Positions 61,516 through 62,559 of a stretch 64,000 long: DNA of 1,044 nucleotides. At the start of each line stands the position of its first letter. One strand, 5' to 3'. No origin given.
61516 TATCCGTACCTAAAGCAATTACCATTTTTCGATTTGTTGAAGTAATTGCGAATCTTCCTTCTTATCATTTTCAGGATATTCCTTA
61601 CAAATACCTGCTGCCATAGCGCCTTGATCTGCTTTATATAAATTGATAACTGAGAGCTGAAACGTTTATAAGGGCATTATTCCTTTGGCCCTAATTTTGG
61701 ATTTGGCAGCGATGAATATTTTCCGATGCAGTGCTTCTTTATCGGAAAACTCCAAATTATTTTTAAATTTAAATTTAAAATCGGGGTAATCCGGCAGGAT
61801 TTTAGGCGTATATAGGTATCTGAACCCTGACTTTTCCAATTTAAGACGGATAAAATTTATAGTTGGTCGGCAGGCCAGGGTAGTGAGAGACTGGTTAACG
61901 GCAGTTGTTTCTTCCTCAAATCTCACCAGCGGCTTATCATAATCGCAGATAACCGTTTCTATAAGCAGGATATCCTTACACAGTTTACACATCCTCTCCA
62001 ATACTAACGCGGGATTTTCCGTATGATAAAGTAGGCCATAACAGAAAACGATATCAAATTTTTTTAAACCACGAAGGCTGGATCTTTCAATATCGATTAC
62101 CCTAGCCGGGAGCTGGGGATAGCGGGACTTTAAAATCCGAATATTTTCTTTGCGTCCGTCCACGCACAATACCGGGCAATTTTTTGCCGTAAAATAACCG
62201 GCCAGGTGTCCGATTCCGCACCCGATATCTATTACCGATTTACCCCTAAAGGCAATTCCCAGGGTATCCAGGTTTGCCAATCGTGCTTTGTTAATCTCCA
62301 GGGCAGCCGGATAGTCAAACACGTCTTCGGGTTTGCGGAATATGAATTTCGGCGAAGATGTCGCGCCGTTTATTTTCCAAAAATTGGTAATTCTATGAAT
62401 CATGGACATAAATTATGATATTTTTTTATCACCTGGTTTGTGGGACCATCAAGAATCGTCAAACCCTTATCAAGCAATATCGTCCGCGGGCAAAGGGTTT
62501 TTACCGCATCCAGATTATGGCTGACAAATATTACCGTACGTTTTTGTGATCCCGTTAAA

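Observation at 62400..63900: Sharp recombination junction: Wzt-type ABC ATPase remnant fused to a degraded partial duplicate of the 50.46-51.4 kb block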

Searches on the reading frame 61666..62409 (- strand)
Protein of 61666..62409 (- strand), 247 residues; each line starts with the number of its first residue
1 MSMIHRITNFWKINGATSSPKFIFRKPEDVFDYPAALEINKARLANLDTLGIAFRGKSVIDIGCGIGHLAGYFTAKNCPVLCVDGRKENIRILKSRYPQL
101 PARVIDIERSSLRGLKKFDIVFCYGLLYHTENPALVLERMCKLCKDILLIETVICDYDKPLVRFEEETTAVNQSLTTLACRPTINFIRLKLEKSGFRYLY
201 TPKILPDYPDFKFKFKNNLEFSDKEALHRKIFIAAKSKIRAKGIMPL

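Call 14: search_protein_families(library=pfam, proteins=[window:61666-62409:-], max_evalue=0.01)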
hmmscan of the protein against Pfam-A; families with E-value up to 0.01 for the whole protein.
window:61666-62409:- (247 aa): 7 families
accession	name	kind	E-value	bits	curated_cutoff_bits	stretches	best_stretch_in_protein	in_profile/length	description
PF13489.12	Methyltransf_23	-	5.5e-11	42.9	27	1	51-196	18-159/164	Methyltransferase domain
PF08241.18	Methyltransf_11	-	1.7e-10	41.8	21.2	1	60-145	1-88/95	Methyltransferase domain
PF08242.18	Methyltransf_12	-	4.8e-10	40.5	30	1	60-146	1-94/98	Methyltransferase domain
PF13649.12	Methyltransf_25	-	3.3e-09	37.7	27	1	59-145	1-94/97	Methyltransferase domain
PF13847.12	Methyltransf_31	-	9e-09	35.6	27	1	55-149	3-108/145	Methyltransferase domain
PF08003.17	Methyltransf_9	-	4.7e-07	29.5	23.8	1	54-196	114-260/315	Protein of unknown function (DUF1698)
PF05175.20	MTS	-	0.0066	16.5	23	0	55-98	31-76/170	Methyltransferase small domain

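Call 15: search_protein_families(library=ncbifam, proteins=[window:61666-62409:-], max_evalue=0.01)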
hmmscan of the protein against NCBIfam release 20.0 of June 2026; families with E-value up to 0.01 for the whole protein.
window:61666-62409:- (247 aa): 11 families
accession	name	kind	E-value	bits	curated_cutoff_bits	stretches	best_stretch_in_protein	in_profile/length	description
TIGR01983.1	UbiG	equivalog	1.1e-09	37.9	102.95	1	52-146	46-145/228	bifunctional 2-polyprenyl-6-hydroxyphenol methylase/3-demethylubiquinol 3-O-methyltransferase UbiG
TIGR00452.1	TIGR00452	equivalog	1.6e-09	37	275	1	54-197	116-263/316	tRNA 5-methoxyuridine(34)/uridine 5-oxyacetic acid(34) synthase CmoB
NF011650.0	PRK15068.1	equivalog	4.5e-09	35.6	209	1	54-197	121-269/324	tRNA 5-methoxyuridine(34)/uridine 5-oxyacetic acid(34) synthase CmoB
TIGR04290.1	meth_Rta_06860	hypoth_equivalog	4.1e-07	29.7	300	1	51-159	45-158/226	TIGR04290 family methyltransferase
TIGR02021.1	BchM-ChlM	equivalog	6.8e-06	25.7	158.9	1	47-145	45-148/218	magnesium protoporphyrin IX methyltransferase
NF045667.1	MTase_DVU1556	equivalog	8.3e-06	25.4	155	1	55-145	22-112/213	DVU_1556 family methyltransferase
TIGR02072.1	BioC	equivalog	1.8e-05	24.7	184.95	1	45-146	25-126/244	malonyl-ACP O-methyltransferase BioC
NF043040.1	corrin_prot_MT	hypoth_equivalog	0.00039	19.9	180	1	55-109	41-96/216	corrinoid protein-associated methyltransferase CpaM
NF008686.0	PRK11705.1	equivalog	0.00076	18.6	400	1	55-130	167-241/383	cyclopropane fatty acyl phospholipid synthase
TIGR02469.1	CbiT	equivalog_domain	0.0027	18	78.3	1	43-125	8-96/124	precorrin-6Y C5,15-methyltransferase (decarboxylating) subunit CbiT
NF011529.0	PRK14968.1-3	equivalog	0.0061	16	162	0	55-111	34-90/198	putative methyltransferase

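Call 16: find_encoding_contigs(protein=window:61666-62409:-, flank=10000, max_places=6)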
Protein window:61666-62409:- (247 aa): 7 contigs read that carry it; 1 place shown.
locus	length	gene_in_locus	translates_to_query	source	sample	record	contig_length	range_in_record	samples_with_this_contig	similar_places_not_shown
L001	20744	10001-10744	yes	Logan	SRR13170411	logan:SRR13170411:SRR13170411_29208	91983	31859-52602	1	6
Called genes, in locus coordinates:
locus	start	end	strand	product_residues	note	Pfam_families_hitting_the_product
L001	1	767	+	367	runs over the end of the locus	PF00534:Glycos_transf_1, PF13692:Glyco_trans_1_4, PF20706:GT4-conflict (weak)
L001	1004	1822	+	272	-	PF01061:ABC2_membrane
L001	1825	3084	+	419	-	PF00005:ABC_tran, PF13304:AAA_21 (faint), PF14524:Wzt_C (weak)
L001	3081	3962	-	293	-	PF00535:Glycos_transf_2, PF13641:Glyco_tranf_2_3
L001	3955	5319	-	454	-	PF00534:Glycos_transf_1, PF13692:Glyco_trans_1_4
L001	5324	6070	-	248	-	-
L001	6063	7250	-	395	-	PF05050:Methyltransf_21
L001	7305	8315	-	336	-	PF04055:Radical_SAM, PF13186:SPASM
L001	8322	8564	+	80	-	-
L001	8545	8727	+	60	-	-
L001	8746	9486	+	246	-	PF13439:Glyco_transf_4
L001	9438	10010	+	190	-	PF00005:ABC_tran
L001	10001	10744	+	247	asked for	PF13489:Methyltransf_23, PF08003:Methyltransf_9 (weak), PF13847:Methyltransf_31, PF08241:Methyltransf_11, PF08242:Methyltransf_12, PF13649:Methyltransf_25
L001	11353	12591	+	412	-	-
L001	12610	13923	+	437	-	PF27533:CapK_C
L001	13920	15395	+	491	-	PF04015:DUF362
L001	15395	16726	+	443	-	PF01210:NAD_Gly3P_dh_N (faint), PF03446:NAD_binding_2 (faint), PF03721:UDPG_MGDP_dh_N, PF00984:UDPG_MGDP_dh, PF03720:UDPG_MGDP_dh_C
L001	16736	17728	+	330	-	PF01073:3Beta_HSD, PF01370:Epimerase, PF16363:GDP_Man_Dehyd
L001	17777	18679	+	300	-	-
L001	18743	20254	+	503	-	PF03062:MBOAT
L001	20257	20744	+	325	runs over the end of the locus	-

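Call 22: find_homologous_proteins(query=window:61666-62409:-, max_evalue=1e-10)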
Query window:61666-62409:- (247 aa): 35 proteins with E <= 1e-10 among 407 candidates.
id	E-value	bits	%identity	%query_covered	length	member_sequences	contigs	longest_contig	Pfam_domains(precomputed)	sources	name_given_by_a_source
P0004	4.2e-164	562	100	100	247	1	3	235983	PF13847.13,PF13489.13,PF08003.18,PF13649.13,PF08241.19,PF08242.19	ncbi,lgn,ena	-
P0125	3.9e-64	234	48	88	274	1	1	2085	PF13847.13,PF13489.13,PF08003.18,PF13649.13,PF08241.19,PF08242.19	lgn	-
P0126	7.5e-64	233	50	85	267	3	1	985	PF13847.13,PF13489.13,PF08003.18,PF13649.13,PF08241.19,PF08242.19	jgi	jgi:SAM-dependent methyltransferase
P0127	1.0e-62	230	47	89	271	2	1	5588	PF13847.13,PF13489.13,PF08003.18,PF13649.13,PF08241.19,PF08242.19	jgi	-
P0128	1.6e-62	229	49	84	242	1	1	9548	PF13489.13,PF08003.18,PF13649.13,PF08241.19,PF08242.19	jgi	jgi:SAM-dependent methyltransferase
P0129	7.5e-62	227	47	86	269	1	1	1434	PF13847.13,PF13489.13,PF08003.18,PF05175.21,PF13649.13,PF08241.19,PF08242.19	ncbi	-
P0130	1.4e-59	219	44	92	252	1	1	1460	PF13847.13,PF13489.13,PF08003.18,PF13649.13,PF08241.19,PF08242.19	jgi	jgi:SAM-dependent methyltransferase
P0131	2.3e-59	219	46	89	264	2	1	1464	PF13847.13,PF13489.13,PF08003.18,PF05175.21,PF13649.13,PF08241.19,PF08242.19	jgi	jgi:SAM-dependent methyltransferase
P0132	1.4e-58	216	45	88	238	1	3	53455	PF07021.19,PF13847.13,PF13489.13,PF13649.13,PF08241.19,PF08242.19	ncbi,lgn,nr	ncbi:MAG: methyltransferase domain-containing protein [Candidatus Vogelbacteria bacterium]|nr:methyl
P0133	1.3e-57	213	45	89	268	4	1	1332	PF13847.13,PF13489.13,PF08003.18,PF05175.21,PF13649.13,PF08241.19,PF08242.19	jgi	jgi:SAM-dependent methyltransferase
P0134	1.5e-57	213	45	89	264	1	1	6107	PF13847.13,PF13489.13,PF08003.18,PF05175.21,PF13649.13,PF08241.19,PF08242.19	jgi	-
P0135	4.2e-57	211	45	85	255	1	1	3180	PF13489.13,PF08003.18,PF13649.13,PF08241.19,PF08242.19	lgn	-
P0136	5.3e-57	211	55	72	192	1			PF07021.19,PF13847.13,PF13489.13,PF08003.18,PF13649.13,PF08241.19,PF08242.19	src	-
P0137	1.1e-55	207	44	88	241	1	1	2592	PF13489.13,PF08003.18,PF13649.13,PF08241.19,PF08242.19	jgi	jgi:SAM-dependent methyltransferase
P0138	2.6e-55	205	45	88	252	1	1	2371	PF13847.13,PF13489.13,PF08003.18,PF13649.13,PF08241.19,PF08242.19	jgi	jgi:SAM-dependent methyltransferase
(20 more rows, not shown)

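Call 32: find_encoding_contigs(protein=P0132, flank=8000, max_places=2)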
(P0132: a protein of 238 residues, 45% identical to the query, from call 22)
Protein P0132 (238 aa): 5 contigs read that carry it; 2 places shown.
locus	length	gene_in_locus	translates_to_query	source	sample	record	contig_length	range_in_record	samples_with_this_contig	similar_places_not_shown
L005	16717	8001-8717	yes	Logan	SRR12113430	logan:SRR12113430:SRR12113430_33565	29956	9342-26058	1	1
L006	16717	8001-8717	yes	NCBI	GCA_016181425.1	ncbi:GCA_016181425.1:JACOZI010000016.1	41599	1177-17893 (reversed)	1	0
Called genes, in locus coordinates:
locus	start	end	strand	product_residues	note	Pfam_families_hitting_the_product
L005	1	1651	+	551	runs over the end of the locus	PF02310:B12-binding (weak), PF04055:Radical_SAM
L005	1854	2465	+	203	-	-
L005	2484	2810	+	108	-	-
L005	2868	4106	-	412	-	PF01041:DegT_DnrJ_EryC1, PF01053:Cys_Met_Meta_PP (weak), PF00155:Aminotran_1_2, PF01212:Beta_elim_lyase (faint)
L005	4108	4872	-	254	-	PF02348:CTP_transf_3, PF12804:NTP_transf_3 (weak)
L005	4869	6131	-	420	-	PF00005:ABC_tran, PF13304:AAA_21 (faint), PF14524:Wzt_C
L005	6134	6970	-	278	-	PF01061:ABC2_membrane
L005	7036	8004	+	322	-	PF01073:3Beta_HSD (weak), PF01370:Epimerase, PF16363:GDP_Man_Dehyd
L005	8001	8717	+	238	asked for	PF13489:Methyltransf_23, PF07021:MetW (weak), PF13847:Methyltransf_31 (weak), PF08241:Methyltransf_11, PF08242:Methyltransf_12, PF13649:Methyltransf_25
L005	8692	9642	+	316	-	PF05575:V_cholerae_RfbT (weak), PF05050:Methyltransf_21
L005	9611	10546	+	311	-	PF00535:Glycos_transf_2, PF10111:Glyco_tranf_2_2 (weak), PF13641:Glyco_tranf_2_3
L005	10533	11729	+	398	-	PF00534:Glycos_transf_1, PF13692:Glyco_trans_1_4, PF13524:Glyco_trans_1_2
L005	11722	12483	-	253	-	PF13489:Methyltransf_23, PF13847:Methyltransf_31, PF08241:Methyltransf_11, PF08242:Methyltransf_12, PF13649:Methyltransf_25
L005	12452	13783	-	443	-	PF03721:UDPG_MGDP_dh_N, PF00984:UDPG_MGDP_dh, PF03720:UDPG_MGDP_dh_C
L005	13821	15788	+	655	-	PF13176:TPR_7 (faint), PF13428:TPR_14 (faint), PF04932:Wzy_C, PF07719:TPR_2 (faint), PF14559:TPR_19 (faint), PF13429:TPR_15 (weak), PF23914:TPR_CcmH_CycH (weak)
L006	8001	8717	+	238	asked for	PF13489:Methyltransf_23, PF07021:MetW (weak), PF13847:Methyltransf_31 (weak), PF08241:Methyltransf_11, PF08242:Methyltransf_12, PF13649:Methyltransf_25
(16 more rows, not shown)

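Call 33: find_encoding_contigs(protein=P0128, flank=8000, max_places=2)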
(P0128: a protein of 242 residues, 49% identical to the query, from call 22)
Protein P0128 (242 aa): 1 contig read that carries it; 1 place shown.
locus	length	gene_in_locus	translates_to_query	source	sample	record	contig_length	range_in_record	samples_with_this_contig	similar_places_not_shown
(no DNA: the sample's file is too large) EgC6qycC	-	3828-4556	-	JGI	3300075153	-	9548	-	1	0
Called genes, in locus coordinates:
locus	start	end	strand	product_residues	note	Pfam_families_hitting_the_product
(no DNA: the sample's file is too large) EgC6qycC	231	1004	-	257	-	PF02585:PIG-L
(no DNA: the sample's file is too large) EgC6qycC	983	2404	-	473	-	PF06283:ThuA, PF24157:DUF7408 (faint), PF06283:ThuA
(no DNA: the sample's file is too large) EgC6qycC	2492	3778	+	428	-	PF01408:GFO_IDH_MocA, PF19051:GFO_IDH_MocA_C2, PF02894:GFO_IDH_MocA_C, PF22725:GFO_IDH_MocA_C3 (weak), PF19051:GFO_IDH_MocA_C2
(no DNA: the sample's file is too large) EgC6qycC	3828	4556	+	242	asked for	PF13489:Methyltransf_23, PF08003:Methyltransf_9 (weak), PF08241:Methyltransf_11, PF08242:Methyltransf_12, PF13649:Methyltransf_25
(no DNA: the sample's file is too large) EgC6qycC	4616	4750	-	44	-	-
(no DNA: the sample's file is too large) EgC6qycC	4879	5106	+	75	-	-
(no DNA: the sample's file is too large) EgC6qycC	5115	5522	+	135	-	PF02661:Fic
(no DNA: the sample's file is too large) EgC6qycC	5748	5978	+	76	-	-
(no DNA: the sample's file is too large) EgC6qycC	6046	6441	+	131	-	-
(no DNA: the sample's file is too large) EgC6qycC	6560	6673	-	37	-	-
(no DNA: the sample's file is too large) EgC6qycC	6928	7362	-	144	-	-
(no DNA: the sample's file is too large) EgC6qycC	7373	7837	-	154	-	-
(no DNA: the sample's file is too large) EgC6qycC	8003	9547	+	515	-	?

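Call 38: search_protein_families(library=pfam, proteins=[L001:11353-12591:+, L001:5324-6070:-, L001:6063-7250:-, L001:7305-8315:-, L001:1825-3084:+, L001:1004-1822:+], max_evalue=10)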
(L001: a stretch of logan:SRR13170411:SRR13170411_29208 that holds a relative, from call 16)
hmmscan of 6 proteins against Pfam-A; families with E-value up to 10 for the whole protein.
L001:11353-12591:+ (412 aa): 0 families

L001:5324-6070:- (248 aa): 1 family
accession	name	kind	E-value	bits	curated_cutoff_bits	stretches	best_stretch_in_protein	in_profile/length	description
PF05050.19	Methyltransf_21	-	0.0009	19.8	22.7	1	13-148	5-150/173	Methyltransferase FkbM domain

L001:6063-7250:- (395 aa): 2 families
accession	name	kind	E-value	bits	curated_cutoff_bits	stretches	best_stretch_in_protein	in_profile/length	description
PF05050.19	Methyltransf_21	-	4.3e-12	46.9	22.7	1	221-347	1-149/173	Methyltransferase FkbM domain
PF02475.24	TRM5-TYW2_MTfase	-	0.0066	16.8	28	1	208-268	29-86/164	TRM5/TYW2 methyltransferase domain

L001:7305-8315:- (336 aa): 2 families
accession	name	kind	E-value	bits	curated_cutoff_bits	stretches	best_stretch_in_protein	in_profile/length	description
PF04055.27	Radical_SAM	-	1.3e-18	68.2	29.5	1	34-189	4-150/166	Radical SAM superfamily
PF13186.11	SPASM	-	6.5e-11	42.8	21.5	1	247-313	1-66/67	Iron-sulfur cluster-binding domain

L001:1825-3084:+ (419 aa): 11 families
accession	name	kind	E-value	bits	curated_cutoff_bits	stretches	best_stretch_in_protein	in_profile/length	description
PF00005.33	ABC_tran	-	2.4e-21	77.2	25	1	50-181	1-135/137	ABC transporter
PF14524.12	Wzt_C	-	1.8e-07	31.7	30.4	1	265-388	5-130/143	Wzt C-terminal domain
PF13304.12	AAA_21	-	7.4e-05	23.4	27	1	63-91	2-26/304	AAA domain, putative AbiEii toxin, Type IV TA system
PF13555.12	AAA_29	-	0.00075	19.6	27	1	43-83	8-45/61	P-loop containing region of AAA domain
PF13476.12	AAA_23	-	0.0019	19.3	27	1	53-82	15-41/201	AAA domain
PF13175.12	AAA_15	-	0.011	15.9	32.1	1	50-84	14-47/374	AAA ATPase domain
PF09818.15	ABC_ATPase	-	0.033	13.7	23.2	1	57-81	77-100/283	P-loop domain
PF03215.21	Rad17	-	0.039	14.3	23.8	1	50-86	35-71/186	Rad17 P-loop domain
PF02463.25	SMC_N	-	0.044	13.6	40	1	61-78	25-42/220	RecF/RecN/SMC N terminal domain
PF03193.22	RsgA_GTPase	-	0.049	13.9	30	1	44-82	91-128/174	RsgA GTPase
PF01926.29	MMR_HSR1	-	0.054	14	21.9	1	64-87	3-26/113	50S ribosome-binding GTPase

L001:1004-1822:+ (272 aa): 3 families
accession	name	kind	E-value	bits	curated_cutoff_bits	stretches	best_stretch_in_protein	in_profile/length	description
PF01061.29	ABC2_membrane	-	2.1e-17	63.8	26.9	1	25-230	2-208/211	ABC-2 type transporter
PF12698.13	ABC2_membrane_3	-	0.0033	17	31.6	1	127-256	212-343/347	ABC-2 family transporter protein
PF03707.21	MHYT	-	0.038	14.4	21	1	237-268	22-53/59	Bacterial signalling protein N terminal repeat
